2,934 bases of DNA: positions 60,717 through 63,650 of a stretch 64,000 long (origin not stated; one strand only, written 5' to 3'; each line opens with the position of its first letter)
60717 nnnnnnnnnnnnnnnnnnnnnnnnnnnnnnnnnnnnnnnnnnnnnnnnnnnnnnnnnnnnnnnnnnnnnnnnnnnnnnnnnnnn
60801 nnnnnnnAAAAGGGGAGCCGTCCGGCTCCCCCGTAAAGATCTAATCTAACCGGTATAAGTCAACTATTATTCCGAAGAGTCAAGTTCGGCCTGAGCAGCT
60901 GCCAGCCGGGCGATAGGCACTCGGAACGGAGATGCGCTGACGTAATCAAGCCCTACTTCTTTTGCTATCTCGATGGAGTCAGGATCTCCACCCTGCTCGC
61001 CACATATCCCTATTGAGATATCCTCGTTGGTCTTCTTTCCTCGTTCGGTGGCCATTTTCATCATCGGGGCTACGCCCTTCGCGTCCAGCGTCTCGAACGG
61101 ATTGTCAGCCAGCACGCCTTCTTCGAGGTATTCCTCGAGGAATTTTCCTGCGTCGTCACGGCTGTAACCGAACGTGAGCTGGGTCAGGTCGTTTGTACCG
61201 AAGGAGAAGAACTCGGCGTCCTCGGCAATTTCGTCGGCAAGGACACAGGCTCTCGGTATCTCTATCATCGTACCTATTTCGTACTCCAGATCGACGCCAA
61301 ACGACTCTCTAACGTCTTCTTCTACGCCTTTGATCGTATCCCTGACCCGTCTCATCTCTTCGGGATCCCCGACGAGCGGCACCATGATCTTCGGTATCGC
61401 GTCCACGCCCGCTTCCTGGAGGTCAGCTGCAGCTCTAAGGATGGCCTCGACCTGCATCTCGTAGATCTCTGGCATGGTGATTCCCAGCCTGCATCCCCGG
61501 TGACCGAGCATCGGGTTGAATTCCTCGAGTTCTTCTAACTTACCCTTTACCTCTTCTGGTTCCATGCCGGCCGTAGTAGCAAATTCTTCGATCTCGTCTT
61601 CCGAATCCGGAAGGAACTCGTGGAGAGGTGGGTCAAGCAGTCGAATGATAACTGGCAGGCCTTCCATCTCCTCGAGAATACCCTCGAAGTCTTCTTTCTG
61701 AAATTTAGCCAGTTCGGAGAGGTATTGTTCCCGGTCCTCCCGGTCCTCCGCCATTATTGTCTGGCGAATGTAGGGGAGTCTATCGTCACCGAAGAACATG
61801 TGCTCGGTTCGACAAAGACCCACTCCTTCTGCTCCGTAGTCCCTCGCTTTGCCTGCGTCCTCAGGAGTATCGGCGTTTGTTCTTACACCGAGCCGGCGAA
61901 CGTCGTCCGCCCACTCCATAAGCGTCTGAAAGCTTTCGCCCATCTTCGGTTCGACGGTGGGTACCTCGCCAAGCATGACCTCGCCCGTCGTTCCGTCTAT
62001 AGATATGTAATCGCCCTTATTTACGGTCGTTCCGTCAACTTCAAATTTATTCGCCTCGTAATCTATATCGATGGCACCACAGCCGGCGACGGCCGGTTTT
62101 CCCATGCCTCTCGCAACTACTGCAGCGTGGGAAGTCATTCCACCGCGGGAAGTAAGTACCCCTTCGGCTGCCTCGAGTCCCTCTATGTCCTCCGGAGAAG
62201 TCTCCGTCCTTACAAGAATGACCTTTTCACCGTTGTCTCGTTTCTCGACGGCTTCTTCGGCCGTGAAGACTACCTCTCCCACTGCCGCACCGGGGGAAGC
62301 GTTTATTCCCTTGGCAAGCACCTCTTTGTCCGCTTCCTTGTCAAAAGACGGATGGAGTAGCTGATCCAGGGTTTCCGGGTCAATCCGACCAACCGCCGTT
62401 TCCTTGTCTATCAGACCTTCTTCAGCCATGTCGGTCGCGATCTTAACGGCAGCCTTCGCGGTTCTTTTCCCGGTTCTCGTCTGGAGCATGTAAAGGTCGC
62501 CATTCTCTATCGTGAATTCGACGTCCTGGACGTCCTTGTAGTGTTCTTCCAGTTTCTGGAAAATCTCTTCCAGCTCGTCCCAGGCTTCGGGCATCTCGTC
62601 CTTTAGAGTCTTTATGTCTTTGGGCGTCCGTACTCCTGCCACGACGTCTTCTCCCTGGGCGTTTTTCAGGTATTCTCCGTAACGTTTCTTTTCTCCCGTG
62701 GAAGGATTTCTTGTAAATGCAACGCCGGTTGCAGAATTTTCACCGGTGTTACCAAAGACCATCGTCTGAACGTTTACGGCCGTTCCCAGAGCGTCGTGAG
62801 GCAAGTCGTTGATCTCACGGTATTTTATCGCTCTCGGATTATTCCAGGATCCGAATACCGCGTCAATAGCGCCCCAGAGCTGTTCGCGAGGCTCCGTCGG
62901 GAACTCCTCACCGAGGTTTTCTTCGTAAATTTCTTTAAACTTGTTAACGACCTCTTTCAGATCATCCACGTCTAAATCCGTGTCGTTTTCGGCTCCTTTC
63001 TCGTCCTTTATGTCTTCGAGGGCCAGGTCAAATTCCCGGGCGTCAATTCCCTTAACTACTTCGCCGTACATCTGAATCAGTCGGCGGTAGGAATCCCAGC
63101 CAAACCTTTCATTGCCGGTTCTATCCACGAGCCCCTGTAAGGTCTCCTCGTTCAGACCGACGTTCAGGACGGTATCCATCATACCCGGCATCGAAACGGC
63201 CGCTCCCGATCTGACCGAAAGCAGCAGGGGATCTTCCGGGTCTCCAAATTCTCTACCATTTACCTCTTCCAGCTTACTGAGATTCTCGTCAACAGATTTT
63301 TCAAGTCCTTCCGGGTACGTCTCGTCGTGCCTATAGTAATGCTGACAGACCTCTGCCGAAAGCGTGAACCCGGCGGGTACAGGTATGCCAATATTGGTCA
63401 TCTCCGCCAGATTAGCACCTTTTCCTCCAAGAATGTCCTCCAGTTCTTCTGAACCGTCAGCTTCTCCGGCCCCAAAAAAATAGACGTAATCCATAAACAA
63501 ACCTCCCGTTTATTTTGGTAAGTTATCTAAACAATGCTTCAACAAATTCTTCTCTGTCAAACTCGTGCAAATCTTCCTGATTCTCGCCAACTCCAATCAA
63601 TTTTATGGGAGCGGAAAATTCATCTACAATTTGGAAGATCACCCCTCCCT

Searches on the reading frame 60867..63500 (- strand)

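Call 76: search_protein_families(library=pfam, proteins=[window:60867-63500:-], max_evalue=0.00001)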
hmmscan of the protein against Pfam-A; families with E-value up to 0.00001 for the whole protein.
window:60867-63500:- (877 aa): 3 families
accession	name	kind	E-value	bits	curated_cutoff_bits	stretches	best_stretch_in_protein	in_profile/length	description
PF02896.24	PEP-utilizers_C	-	3e-84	283.1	22.8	1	522-872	5-292/293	PEP-utilising enzyme, PEP-binding domain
PF01326.24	PPDK_N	-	3.1e-56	191.5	27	3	66-302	77-226/328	Pyruvate phosphate dikinase, AMP/ATP-binding domain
PF00391.29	PEP-utilizers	-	2e-24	85.4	23.1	1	425-506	3-72/72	PEP-utilising enzyme, mobile domain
